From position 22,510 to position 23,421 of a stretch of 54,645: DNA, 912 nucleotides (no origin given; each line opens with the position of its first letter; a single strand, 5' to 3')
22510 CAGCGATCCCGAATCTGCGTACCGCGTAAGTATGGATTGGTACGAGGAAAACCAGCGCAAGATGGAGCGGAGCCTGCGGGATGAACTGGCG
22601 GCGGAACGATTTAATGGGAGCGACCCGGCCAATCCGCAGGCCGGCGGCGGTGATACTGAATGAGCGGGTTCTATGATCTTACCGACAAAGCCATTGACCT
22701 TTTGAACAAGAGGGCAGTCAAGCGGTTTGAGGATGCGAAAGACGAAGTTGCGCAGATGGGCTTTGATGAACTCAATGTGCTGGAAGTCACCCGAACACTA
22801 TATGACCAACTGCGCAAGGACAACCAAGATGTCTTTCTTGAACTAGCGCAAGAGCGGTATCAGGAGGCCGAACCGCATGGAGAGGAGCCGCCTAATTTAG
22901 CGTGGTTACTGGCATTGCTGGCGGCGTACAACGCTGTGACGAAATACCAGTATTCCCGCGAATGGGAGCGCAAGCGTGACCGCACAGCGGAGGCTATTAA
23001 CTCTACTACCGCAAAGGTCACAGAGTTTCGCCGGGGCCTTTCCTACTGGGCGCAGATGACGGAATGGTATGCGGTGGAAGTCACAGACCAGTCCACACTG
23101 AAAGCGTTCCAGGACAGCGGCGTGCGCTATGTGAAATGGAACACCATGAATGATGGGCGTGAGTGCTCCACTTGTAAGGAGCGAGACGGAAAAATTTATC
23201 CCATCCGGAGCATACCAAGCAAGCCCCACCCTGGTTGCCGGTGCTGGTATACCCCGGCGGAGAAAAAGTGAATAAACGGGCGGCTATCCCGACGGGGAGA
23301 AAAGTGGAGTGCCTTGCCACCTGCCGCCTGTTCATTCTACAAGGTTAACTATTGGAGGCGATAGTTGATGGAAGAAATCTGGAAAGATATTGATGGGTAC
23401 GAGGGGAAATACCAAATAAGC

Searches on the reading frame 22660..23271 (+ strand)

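Call 15: search_protein_families(library=phrogs, proteins=[window:22660-23271:+])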
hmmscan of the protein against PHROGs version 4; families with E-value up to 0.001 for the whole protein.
window:22660-23271:+ (203 aa): 14 families
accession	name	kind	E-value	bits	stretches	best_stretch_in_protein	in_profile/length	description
phrog_115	-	head and packaging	6.6e-12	46.4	1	142-200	254-317/665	minor head protein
phrog_6577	-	unknown function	2.9e-11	43.4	1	140-202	162-231/1066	-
phrog_19480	-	head and packaging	1.6e-08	34.3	1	143-200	678-736/737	head morphogenesis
phrog_4728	-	head and packaging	6.1e-08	32.9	1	141-200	231-299/591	head morphogenesis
phrog_595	-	head and packaging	3.8e-07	30.8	1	140-199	232-296/513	head maturation protease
phrog_32135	-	unknown function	7e-07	30.3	1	154-201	125-173/219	-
phrog_1657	-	head and packaging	2.6e-06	28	1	153-201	241-299/337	head morphogenesis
phrog_324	-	head and packaging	5.2e-06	26.7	1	151-199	259-316/624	head morphogenesis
phrog_21789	-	head and packaging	1.7e-05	23.8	1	138-199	197-258/1195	virion structural protein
phrog_2841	-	head and packaging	2e-05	24.8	1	141-199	242-305/525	minor head protein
phrog_16619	-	head and packaging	0.00012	20.7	1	144-202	216-275/1440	minor head protein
phrog_21401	-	tail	0.00013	21.6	1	144-200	220-274/566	pilot protein for DNA ejection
phrog_17987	-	head and packaging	0.00026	20.3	1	144-201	219-279/856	head maturation protease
phrog_241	-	head and packaging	0.00047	20.3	1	151-202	219-275/679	head morphogenesis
